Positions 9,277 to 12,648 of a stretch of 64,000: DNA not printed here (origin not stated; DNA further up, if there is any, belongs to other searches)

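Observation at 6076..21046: Tightly packed operon of four giant T9SS-cargo proteins (1808 + 1068 + 1023 + 1109 aa)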

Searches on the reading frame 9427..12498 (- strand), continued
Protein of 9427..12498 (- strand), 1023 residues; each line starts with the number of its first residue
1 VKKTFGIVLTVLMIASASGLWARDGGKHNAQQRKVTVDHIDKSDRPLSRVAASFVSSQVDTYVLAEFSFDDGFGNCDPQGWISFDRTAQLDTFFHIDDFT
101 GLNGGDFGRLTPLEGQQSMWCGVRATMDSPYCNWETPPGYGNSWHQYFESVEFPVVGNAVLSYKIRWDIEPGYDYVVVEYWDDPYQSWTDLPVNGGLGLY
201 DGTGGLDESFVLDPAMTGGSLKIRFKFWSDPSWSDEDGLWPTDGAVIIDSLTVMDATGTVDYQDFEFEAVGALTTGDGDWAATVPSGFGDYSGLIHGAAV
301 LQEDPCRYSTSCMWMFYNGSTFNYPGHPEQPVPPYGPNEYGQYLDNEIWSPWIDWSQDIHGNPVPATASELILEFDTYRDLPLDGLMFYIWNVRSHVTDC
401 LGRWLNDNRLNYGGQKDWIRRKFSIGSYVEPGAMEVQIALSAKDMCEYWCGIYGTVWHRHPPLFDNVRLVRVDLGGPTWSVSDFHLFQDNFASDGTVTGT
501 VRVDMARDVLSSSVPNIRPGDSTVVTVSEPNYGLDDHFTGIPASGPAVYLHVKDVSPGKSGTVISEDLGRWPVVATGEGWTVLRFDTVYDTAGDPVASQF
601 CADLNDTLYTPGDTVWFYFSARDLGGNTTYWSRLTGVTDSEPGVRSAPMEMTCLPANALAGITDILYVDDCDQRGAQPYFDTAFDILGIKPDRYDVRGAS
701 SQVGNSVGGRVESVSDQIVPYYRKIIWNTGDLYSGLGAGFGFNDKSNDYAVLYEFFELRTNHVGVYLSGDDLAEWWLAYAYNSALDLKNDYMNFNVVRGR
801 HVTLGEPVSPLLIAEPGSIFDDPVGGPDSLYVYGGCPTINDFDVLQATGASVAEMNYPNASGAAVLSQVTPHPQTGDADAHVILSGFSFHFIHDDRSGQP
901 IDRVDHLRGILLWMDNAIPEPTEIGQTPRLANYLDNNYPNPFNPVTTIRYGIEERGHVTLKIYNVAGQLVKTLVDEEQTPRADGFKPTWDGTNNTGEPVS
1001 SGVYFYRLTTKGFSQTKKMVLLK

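Call 50: fold_search(model_id=the predicted structure, library=pdb)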
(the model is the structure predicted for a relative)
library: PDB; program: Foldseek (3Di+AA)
matches with E <= 10: 1462; with E <= 0.001: 95
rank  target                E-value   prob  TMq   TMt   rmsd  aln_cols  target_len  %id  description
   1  5b4x_C                1.5e-09  1.00  0.12  0.16  23.8       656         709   11  Crystal structure of the ApoER2 ectodomain in complex with the Reelin R56 fragment (released 2017-04-26)
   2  5b4x_A                5.4e-09  1.00  0.12  0.16  24.1       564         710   11  Crystal structure of the ApoER2 ectodomain in complex with the Reelin R56 fragment (released 2017-04-26)
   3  4yu5_A                6.7e-08  1.00  0.11  0.16  21.3       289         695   14  Crystal structure of selenomethionine variant of Bacillus anthracis immune inhibitor A2 peptidase zymogen (released 2015-10-28)
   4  2e26_A                7.1e-08  1.00  0.11  0.15  23.1       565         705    9  Crystal structure of two repeat fragment of reelin (released 2007-05-22)
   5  7uaf_D                7.5e-08  1.00  0.11  0.20  22.6       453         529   10  Human meprin alpha inhibitory complex with compound 10d (N~3~,N~3~-bis[(2H-1,3-benzodioxol-5-yl)methyl]-N-hydroxy-beta (released 2022-11-02)
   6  3a7q_A                9.3e-08  1.00  0.11  0.16  24.4       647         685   10  Structural basis for specific recognition of reelin by its receptors (released 2010-03-23)
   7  7uae_A                9.8e-08  1.00  0.12  0.21  25.1       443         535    9  Human meprin alpha (active state) (released 2022-11-02)
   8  4yu5_B                1.3e-07  1.00  0.11  0.16  20.9       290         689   15  Crystal structure of selenomethionine variant of Bacillus anthracis immune inhibitor A2 peptidase zymogen (released 2015-10-28)
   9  7uab_H                1.3e-07  1.00  0.11  0.20  24.1       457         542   11  Human pro-meprin alpha (zymogen state) (released 2022-11-02)
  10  6a48                  2.1e-07  1.00  0.12  0.17  25.4       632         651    9  Crystal structure of reelin N-terminal region (released 2019-06-19)
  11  7uaf_C                2.9e-07  1.00  0.11  0.20  23.6       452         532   11  Human meprin alpha inhibitory complex with compound 10d (N~3~,N~3~-bis[(2H-1,3-benzodioxol-5-yl)methyl]-N-hydroxy-beta (released 2022-11-02)
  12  8h3u_A                3.0e-07  0.99  0.10  0.17  26.1       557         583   12  Inhibitor-bound EP, polyA model (released 2022-11-23)
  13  4yu6_B                3.4e-07  1.00  0.11  0.16  13.8       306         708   14  Crystal structure of Bacillus anthracis immune inhibitor A2 peptidase zymogen (released 2015-10-28)
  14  7uab_E                3.7e-07  1.00  0.11  0.20  22.8       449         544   10  Human pro-meprin alpha (zymogen state) (released 2022-11-02)
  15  4xup_D                4.4e-07  1.00  0.10  0.26  26.1       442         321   11  Structure of the N-terminal CBM22-1-CBM22-2 tandem domain from Paenibacillus barcinonensis Xyn10C (released 2015-06-03)
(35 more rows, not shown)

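Call 59: search_protein_families(library=pfam, alignment_id=A2, max_evalue=0.1)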
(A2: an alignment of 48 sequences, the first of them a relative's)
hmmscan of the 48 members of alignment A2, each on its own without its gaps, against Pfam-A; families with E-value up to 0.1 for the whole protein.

A. member 1, P0001 (1023 aa): 4 families
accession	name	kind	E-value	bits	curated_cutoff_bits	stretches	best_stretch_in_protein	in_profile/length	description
PF13860.13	FlgD_ig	-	2.4e-07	31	27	1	957-1010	24-75/79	FlgD Ig-like domain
PF18962.6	Por_Secre_tail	-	6.9e-07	29.9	27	1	938-1020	2-74/75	Secretion system C-terminal sorting domain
PF13585.12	CHU_C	-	5.1e-06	26.9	27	1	945-1018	17-81/86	CHU_C Type IX secretion signal domain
PF20773.4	InhA-like_MAM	-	0.0046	16.9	26.9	1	150-252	56-168/191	Immune inhibitor A-like, MAM domain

B. families by the number of members that match (of 48 scanned): 8 families
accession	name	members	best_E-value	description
PF13860.13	FlgD_ig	48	7.2e-15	FlgD Ig-like domain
PF18962.6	Por_Secre_tail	48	4.9e-08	Secretion system C-terminal sorting domain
PF13585.12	CHU_C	46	2.6e-06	CHU_C Type IX secretion signal domain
PF20773.4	InhA-like_MAM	3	0.0046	Immune inhibitor A-like, MAM domain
PF00544.25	Pectate_lyase_4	2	0.036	Pectate lyase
PF10029.15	DUF2271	1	0.03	Predicted periplasmic protein (DUF2271)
PF20397.3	DUF6690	1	0.067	Family of unknown function (DUF6690)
PF02924.19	HDPD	1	0.073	Bacteriophage lambda head decoration protein D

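Call 66: find_encoding_contigs(protein=P0007, flank=10000, max_places=1)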
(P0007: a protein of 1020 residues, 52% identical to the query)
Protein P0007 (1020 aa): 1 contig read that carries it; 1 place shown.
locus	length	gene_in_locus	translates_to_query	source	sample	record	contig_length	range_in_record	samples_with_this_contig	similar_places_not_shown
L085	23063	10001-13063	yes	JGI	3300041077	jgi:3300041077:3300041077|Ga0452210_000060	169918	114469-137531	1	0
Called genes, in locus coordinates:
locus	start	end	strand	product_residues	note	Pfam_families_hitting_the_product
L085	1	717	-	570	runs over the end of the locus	-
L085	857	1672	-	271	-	-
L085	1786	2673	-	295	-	-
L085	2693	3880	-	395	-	PF00155:Aminotran_1_2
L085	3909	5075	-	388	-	PF08240:ADH_N, PF16912:Glu_dehyd_C (weak), PF00107:ADH_zinc_N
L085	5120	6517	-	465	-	PF00919:UPF0004, PF04055:Radical_SAM, PF01938:TRAM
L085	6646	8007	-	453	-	PF00919:UPF0004, PF04055:Radical_SAM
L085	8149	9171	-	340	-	PF00586:AIRS, PF02769:AIRS_C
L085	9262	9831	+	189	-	-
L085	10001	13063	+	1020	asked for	PF13860:FlgD_ig (weak), PF18962:Por_Secre_tail (faint)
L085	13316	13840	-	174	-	PF13490:zf-HC2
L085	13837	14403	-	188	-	PF04542:Sigma70_r2, PF08281:Sigma70_r4_2, PF04545:Sigma70_r4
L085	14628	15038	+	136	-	PF19762:DUF6249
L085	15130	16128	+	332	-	PF00781:DAGK_cat, PF01513:NAD_kinase, PF19279:YegS_C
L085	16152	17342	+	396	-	PF01571:GCV_T, PF08669:GCV_T_C (weak)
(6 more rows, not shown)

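Call 67: find_encoding_contigs(protein=P0085, flank=10000, max_places=1)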
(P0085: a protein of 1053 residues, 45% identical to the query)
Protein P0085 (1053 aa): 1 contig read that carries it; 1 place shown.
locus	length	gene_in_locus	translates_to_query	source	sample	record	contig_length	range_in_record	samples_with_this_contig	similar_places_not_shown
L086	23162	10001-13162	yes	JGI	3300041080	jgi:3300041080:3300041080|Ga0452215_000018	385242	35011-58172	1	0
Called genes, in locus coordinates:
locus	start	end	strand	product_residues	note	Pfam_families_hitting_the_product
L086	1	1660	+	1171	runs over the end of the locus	PF01839:FG-GAP (faint), PF13517:FG-GAP_3, PF18911:PKD_4, PF00801:PKD, PF13385:Laminin_G_3, PF13860:FlgD_ig, PF18962:Por_Secre_tail (weak)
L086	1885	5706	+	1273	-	-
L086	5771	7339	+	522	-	PF02366:PMT (weak), PF13231:PMT_2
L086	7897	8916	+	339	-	-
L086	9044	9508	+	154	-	-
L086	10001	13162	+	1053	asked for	PF13860:FlgD_ig (weak), PF18962:Por_Secre_tail (weak)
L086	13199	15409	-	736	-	-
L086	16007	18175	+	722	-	-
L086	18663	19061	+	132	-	-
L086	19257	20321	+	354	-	PF01641:SelR, PF01625:PMSR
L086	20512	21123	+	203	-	PF04542:Sigma70_r2, PF08281:Sigma70_r4_2, PF04545:Sigma70_r4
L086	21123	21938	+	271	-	-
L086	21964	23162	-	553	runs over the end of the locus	PF22113:Mtrc-MtrF_II-IV_dom (faint), PF14522:Cytochrome_C7 (faint)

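Call 68: find_encoding_contigs(protein=P0057, flank=10000, max_places=1)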
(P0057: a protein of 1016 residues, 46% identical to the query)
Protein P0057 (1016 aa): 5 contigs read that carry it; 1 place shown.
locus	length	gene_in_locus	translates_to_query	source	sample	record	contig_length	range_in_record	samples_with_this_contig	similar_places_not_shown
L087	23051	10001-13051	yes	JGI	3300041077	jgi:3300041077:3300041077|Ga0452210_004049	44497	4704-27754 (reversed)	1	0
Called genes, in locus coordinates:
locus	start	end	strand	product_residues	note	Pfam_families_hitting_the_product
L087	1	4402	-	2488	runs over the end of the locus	PF00082:Peptidase_S8, PF13860:FlgD_ig (weak)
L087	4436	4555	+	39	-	-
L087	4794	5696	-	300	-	PF13432:TPR_16 (faint), PF07719:TPR_2 (faint), PF13174:TPR_6 (faint), PF13428:TPR_14 (faint), PF14559:TPR_19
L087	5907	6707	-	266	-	PF04545:Sigma70_r4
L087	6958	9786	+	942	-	PF10602:RPN7 (faint), PF13428:TPR_14 (faint), PF17874:TPR_MalT, PF13424:TPR_12 (faint), PF12770:CHAT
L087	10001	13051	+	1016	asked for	PF13860:FlgD_ig (weak), PF18962:Por_Secre_tail (faint)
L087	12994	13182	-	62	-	-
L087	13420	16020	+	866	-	PF04879:Molybdop_Fe4S4, PF00384:Molybdopterin, PF01568:Molydop_binding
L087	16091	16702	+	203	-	PF13237:Fer4_10 (weak), PF13247:Fer4_11, PF12838:Fer4_7 (weak), PF13187:Fer4_9 (weak), PF25160:LdpA_Fe-S-bd (weak), PF12797:Fer4_2 (weak), PF00037:Fer4 (weak), PF13247:Fer4_11, +3 more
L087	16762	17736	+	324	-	PF03916:NrfD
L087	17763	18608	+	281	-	PF02634:FdhD-NarQ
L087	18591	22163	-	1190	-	PF20129:DUF6519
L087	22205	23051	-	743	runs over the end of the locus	-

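Call 84: search_protein_families(library=pfam, proteins=[P0127, P0128, P0149, P0152, P0155, P0248], max_evalue=0.0001)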
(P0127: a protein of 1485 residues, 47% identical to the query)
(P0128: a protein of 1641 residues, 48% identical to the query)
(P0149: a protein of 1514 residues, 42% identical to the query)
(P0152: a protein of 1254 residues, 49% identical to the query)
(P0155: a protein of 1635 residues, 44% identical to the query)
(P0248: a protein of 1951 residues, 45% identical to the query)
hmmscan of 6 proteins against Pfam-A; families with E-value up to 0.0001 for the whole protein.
P0127 (1485 aa): 3 families
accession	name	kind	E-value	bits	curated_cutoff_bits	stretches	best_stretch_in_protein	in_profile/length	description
PF06739.17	SBBP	-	3.5e-22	78.5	20.5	1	90-117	2-30/38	Beta-propeller repeat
PF13860.13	FlgD_ig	-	3.3e-06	27.4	27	1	1419-1470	24-73/79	FlgD Ig-like domain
PF18962.6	Por_Secre_tail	-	8e-05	23.3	27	0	1400-1483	2-75/75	Secretion system C-terminal sorting domain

P0128 (1641 aa): 4 families
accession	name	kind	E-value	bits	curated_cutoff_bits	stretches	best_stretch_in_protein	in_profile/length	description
PF08309.17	LVIVD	-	5.5e-103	336.5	20.2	8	1285-1324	1-40/42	LVIVD repeat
PF13860.13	FlgD_ig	-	4.6e-08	33.4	27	1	1568-1622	14-69/79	FlgD Ig-like domain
PF13585.12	CHU_C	-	1.1e-06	29.2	27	1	1573-1635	24-80/86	CHU_C Type IX secretion signal domain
PF18962.6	Por_Secre_tail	-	4.5e-06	27.3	27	1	1558-1638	2-74/75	Secretion system C-terminal sorting domain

P0149 (1514 aa): 1 family
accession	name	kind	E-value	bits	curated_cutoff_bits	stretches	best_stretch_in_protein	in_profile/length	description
PF02415.23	Chlam_PMP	-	1.9e-09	37.2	20.6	0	1360-1378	1-19/19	Chlamydia polymorphic membrane protein (Chlamydia_PMP) repeat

P0152 (1254 aa): 4 families
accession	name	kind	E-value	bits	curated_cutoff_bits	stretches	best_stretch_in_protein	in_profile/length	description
PF00413.30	Peptidase_M10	-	3.2e-12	47.1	24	1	90-247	18-158/159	Matrixin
PF13860.13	FlgD_ig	-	1.2e-08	35.3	27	1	1179-1241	14-75/79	FlgD Ig-like domain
PF20009.4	GEVED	-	1.4e-07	32.6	24.4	1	364-460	1-78/78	GEVED domain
PF18962.6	Por_Secre_tail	-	7.7e-06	26.6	27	1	1169-1252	2-75/75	Secretion system C-terminal sorting domain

P0155 (1635 aa): 3 families
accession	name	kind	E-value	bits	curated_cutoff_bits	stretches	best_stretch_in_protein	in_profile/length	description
PF08309.17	LVIVD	-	3.3e-61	202.8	20.2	4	443-483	2-42/42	LVIVD repeat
PF13860.13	FlgD_ig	-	6.9e-08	32.8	27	1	1568-1618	21-71/79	FlgD Ig-like domain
PF18962.6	Por_Secre_tail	-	1.2e-06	29.1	27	1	1552-1632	2-74/75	Secretion system C-terminal sorting domain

P0248 (1951 aa): 6 families
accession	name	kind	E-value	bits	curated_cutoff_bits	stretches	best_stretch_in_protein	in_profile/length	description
PF13517.12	FG-GAP_3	-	1.2e-49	167.2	26.9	6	1584-1643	1-60/61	FG-GAP-like repeat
PF07593.17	UnbV_ASPIC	-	7.7e-17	61.4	23.4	1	1775-1840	1-66/68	ASPIC and UnbV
PF01839.29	FG-GAP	-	6.1e-15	55.2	22.1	0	1477-1497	1-21/37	FG-GAP repeat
PF13860.13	FlgD_ig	-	5.6e-10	39.5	27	1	1883-1938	20-75/79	FlgD Ig-like domain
PF05048.19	NosD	-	7.6e-10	39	23.6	1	584-709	51-175/212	Periplasmic copper-binding protein (NosD)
PF18962.6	Por_Secre_tail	-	2.8e-07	31.2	27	1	1868-1948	2-74/75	Secretion system C-terminal sorting domain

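Call 85: search_protein_families(library=pfam, proteins=[P0233, P0223, P0123, P0228, P0236, P0250, P0242], max_evalue=0.0001)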
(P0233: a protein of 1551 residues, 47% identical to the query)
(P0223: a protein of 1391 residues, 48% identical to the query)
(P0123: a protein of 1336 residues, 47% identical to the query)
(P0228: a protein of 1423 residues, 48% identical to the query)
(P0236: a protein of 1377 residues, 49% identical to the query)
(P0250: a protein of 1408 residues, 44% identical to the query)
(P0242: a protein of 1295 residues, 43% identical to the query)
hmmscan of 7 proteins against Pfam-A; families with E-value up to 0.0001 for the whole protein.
P0233 (1551 aa): 2 families
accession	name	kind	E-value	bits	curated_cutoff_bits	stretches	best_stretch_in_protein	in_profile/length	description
PF13860.13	FlgD_ig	-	4.9e-10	39.7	27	1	1477-1538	14-75/79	FlgD Ig-like domain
PF05048.19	NosD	-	3e-05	24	23.6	0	944-1122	32-171/212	Periplasmic copper-binding protein (NosD)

P0223 (1391 aa): 2 families
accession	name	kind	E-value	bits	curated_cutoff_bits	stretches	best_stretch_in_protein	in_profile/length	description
PF05048.19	NosD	-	2e-12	47.4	23.6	1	554-664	11-110/212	Periplasmic copper-binding protein (NosD)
PF13229.12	Beta_helix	-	7.1e-10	39.2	25.9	1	589-670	2-80/158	Right handed beta helix region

P0123 (1336 aa): 6 families
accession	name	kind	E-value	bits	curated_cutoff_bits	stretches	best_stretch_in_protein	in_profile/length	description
PF24681.1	Kelch_KLHDC2_KLHL20_DRC7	-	4.1e-29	101.9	50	2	1011-1180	13-186/221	KLHDC2/KLHL20/DRC7 Kelch-repeats domain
PF13418.12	Kelch_4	-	4.2e-14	52.7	21.6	0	1195-1227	2-34/49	Galactose oxidase, central domain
PF13415.12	Kelch_3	-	4.6e-12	46.2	22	0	1111-1154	3-47/48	Galactose oxidase, central domain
PF24981.1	Beta-prop_ATRN-LZTR1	-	4.2e-11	43.1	50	1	1033-1159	26-160/289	Attractin/LZTR1 beta-propeller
PF13854.13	Kelch_HCF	-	1.8e-07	31.2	113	0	982-1165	52-257/345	Host cell factor, Kelch-repeats domain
PF18962.6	Por_Secre_tail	-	3.5e-05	24.5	27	1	1252-1333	2-74/75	Secretion system C-terminal sorting domain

P0228 (1423 aa): 2 families
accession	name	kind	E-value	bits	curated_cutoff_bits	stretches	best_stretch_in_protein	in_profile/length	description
PF13860.13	FlgD_ig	-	1.5e-08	34.9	27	1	1349-1410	14-75/79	FlgD Ig-like domain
PF13229.12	Beta_helix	-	5.6e-08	33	25.9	1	576-654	22-98/158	Right handed beta helix region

P0236 (1377 aa): 2 families
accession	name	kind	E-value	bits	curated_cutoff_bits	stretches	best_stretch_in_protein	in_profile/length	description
PF13860.13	FlgD_ig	-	1.4e-10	41.4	27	1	1307-1364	18-75/79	FlgD Ig-like domain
PF13229.12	Beta_helix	-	2.4e-07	31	25.9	0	569-641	12-77/158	Right handed beta helix region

P0250 (1408 aa): 3 families
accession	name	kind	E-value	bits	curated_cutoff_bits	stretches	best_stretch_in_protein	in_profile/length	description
PF13229.12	Beta_helix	-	2.7e-11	43.8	25.9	1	568-656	45-123/158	Right handed beta helix region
PF13860.13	FlgD_ig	-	3e-09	37.1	27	1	1343-1395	22-75/79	FlgD Ig-like domain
PF18962.6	Por_Secre_tail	-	3.6e-05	24.4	27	0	1326-1404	3-73/75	Secretion system C-terminal sorting domain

P0242 (1295 aa): 1 family
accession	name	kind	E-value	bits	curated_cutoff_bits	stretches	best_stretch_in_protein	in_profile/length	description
PF13860.13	FlgD_ig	-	6e-10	39.4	27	1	1225-1282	18-75/79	FlgD Ig-like domain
